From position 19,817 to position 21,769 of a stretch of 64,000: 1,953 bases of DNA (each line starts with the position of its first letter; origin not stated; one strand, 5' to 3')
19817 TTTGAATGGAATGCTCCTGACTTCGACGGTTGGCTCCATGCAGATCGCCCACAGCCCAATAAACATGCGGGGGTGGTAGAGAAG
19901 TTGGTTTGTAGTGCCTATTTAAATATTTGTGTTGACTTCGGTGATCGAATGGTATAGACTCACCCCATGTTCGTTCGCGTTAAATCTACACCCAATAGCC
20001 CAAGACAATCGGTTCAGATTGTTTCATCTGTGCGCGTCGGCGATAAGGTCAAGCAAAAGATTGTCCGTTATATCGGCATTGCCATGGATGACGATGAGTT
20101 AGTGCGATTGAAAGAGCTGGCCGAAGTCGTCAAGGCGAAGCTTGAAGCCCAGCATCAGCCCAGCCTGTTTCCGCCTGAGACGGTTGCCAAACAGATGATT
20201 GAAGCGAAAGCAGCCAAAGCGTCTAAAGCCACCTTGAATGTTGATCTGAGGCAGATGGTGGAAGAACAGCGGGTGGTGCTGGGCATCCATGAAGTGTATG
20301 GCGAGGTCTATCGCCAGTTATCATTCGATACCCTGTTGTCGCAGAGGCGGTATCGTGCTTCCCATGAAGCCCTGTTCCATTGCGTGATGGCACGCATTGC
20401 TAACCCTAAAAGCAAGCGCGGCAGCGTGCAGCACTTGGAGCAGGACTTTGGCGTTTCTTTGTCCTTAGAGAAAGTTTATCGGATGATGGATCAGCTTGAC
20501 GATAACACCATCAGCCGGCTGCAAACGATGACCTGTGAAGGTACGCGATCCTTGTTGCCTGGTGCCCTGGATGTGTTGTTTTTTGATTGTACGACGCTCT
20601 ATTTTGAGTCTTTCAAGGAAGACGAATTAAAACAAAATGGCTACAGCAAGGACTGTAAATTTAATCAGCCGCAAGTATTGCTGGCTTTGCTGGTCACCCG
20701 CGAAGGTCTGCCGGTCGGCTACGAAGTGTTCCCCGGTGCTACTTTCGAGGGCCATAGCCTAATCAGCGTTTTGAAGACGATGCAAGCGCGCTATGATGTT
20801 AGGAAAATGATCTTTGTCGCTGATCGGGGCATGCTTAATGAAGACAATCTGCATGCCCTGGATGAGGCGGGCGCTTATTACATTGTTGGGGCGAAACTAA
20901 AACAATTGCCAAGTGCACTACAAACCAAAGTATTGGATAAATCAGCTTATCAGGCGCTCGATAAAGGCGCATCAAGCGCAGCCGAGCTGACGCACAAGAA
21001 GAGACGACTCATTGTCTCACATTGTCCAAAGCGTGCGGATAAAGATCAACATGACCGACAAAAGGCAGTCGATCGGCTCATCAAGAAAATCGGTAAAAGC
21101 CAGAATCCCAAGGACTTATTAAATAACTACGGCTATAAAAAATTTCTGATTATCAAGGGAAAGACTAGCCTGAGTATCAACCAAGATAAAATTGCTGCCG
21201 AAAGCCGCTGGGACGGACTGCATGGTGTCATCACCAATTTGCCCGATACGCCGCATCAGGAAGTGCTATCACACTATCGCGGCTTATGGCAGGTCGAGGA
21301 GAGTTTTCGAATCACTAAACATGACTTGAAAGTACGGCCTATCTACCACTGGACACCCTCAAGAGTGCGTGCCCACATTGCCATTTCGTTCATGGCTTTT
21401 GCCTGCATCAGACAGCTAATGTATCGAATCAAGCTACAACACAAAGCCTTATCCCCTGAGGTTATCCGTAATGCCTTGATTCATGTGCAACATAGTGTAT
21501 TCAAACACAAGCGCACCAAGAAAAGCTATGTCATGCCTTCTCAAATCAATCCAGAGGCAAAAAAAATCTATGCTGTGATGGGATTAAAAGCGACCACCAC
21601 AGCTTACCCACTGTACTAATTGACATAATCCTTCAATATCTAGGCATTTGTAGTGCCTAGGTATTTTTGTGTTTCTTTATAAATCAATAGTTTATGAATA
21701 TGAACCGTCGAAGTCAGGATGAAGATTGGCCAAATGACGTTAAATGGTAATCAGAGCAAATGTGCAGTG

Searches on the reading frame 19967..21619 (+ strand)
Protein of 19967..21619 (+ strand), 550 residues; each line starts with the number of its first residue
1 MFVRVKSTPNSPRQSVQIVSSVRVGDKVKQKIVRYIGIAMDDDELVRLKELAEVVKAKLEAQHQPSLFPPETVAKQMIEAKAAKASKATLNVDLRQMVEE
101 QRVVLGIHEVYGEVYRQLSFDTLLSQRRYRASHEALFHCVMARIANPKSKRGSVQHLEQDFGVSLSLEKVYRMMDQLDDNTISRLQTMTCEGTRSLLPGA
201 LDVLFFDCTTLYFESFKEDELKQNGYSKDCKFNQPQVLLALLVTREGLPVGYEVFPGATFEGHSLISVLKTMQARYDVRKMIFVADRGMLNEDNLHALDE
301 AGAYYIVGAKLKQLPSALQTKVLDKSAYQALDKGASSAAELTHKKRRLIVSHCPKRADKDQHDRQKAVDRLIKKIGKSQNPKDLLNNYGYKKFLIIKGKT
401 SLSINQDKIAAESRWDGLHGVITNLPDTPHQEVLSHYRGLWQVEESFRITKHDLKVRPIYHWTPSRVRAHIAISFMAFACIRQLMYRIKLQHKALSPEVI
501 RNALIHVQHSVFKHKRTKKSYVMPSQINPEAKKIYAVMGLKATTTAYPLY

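Call 22: search_protein_families(library=pfam, proteins=[window:19967-21619:+], max_evalue=0.01)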
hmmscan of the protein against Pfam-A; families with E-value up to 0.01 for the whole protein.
window:19967-21619:+ (550 aa): 1 family
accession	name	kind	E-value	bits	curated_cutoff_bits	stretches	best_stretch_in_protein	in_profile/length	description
PF01609.27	DDE_Tnp_1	-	1.7e-14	54.5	23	1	202-477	5-197/200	Transposase DDE domain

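Call 23: search_protein_families(library=ncbifam, proteins=[window:19967-21619:+], max_evalue=0.001)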
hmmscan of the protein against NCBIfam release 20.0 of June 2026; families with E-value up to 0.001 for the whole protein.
window:19967-21619:+ (550 aa): 8 families
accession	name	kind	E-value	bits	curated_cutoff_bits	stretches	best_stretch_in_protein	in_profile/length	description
NF033559.2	transpos_IS1634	equivalog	1.7e-107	360.5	100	1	28-541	1-482/483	IS1634 family transposase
NF033592.1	transpos_IS4_1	equivalog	8.9e-16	57.9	115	1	134-485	30-332/332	IS4 family transposase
NF033539.1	transpos_IS1380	equivalog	7.1e-10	38.1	180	1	166-507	88-400/419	IS1380 family transposase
NF049921.1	transpos_IS701_2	equivalog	3e-05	23.6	250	1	421-505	226-311/318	IS701 family transposase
NF033551.1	transpos_IS1182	equivalog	6.2e-05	22.1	270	1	243-311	274-343/488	IS1182 family transposase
NF033591.1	transpos_IS4_2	equivalog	0.00023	20.4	152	1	267-494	105-290/340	IS4 family transposase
NF049999.1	transpos_IS701_3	equivalog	0.00025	20.1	170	1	414-518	290-402/412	IS701 family transposase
NF033540.2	transpos_IS701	equivalog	0.00039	19.8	150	0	269-482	172-360/363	IS701 family transposase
